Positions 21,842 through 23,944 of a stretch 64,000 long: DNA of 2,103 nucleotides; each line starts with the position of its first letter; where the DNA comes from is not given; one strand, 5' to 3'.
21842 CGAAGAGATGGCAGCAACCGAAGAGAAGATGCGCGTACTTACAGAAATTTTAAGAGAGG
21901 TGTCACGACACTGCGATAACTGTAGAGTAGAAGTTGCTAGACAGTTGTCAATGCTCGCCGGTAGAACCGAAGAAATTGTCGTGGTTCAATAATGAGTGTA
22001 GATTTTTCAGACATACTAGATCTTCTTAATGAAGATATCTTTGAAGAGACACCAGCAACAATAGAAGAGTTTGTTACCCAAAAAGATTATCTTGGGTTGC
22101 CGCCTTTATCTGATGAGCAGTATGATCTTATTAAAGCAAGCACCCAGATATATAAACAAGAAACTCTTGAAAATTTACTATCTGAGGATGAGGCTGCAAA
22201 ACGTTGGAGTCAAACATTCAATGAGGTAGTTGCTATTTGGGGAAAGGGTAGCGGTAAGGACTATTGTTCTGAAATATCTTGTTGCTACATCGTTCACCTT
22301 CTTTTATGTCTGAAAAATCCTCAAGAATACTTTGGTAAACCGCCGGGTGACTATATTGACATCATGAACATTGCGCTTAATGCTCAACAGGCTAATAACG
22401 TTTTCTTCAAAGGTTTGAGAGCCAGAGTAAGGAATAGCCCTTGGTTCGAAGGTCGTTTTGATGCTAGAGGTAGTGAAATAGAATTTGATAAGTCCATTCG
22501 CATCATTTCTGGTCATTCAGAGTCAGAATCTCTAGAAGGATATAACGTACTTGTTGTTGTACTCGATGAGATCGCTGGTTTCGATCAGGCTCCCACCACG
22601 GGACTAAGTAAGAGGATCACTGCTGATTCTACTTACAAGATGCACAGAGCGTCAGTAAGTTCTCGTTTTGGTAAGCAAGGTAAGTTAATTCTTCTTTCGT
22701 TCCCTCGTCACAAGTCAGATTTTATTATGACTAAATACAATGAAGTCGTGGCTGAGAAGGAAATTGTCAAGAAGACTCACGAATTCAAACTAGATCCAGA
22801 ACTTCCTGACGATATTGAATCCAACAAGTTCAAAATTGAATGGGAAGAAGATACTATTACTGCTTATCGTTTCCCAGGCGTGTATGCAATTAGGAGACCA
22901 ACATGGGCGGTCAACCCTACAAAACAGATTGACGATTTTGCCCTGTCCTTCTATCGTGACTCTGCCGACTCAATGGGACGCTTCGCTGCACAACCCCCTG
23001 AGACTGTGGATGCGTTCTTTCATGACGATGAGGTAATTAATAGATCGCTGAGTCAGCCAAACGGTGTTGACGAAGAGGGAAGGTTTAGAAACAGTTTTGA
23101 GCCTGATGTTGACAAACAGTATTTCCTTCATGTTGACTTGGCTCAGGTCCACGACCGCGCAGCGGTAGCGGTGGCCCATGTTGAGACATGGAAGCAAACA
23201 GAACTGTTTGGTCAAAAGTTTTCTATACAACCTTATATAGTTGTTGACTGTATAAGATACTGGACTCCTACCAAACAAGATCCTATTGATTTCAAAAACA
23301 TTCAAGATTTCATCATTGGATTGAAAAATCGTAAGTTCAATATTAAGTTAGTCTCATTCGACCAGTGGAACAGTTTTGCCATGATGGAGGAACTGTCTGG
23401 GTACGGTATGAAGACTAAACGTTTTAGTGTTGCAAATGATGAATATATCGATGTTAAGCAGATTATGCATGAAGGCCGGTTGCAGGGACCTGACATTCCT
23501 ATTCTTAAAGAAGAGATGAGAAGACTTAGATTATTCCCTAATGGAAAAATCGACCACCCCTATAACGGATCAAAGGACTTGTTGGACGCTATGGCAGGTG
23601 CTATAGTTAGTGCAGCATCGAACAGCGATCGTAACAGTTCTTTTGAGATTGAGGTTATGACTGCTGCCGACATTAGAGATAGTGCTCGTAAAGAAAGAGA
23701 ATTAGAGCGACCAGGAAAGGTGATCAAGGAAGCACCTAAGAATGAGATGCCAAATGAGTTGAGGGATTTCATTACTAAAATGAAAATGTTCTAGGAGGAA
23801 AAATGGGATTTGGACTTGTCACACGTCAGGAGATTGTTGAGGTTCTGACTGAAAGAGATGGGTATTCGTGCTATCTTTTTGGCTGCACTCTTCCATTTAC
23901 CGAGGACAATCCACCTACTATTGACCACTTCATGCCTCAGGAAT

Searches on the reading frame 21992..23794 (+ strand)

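Call 9: search_protein_families(library=phrogs, proteins=[window:21992-23794:+], max_evalue=0.00001)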
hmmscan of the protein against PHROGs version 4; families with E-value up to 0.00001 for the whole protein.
window:21992-23794:+ (600 aa): 2 families
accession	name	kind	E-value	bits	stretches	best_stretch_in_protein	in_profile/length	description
phrog_17415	-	head and packaging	7.7e-14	51.7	1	297-495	606-810/940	terminase large subunit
phrog_9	-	head and packaging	9.7e-13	48.8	0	378-549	483-671/812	terminase large subunit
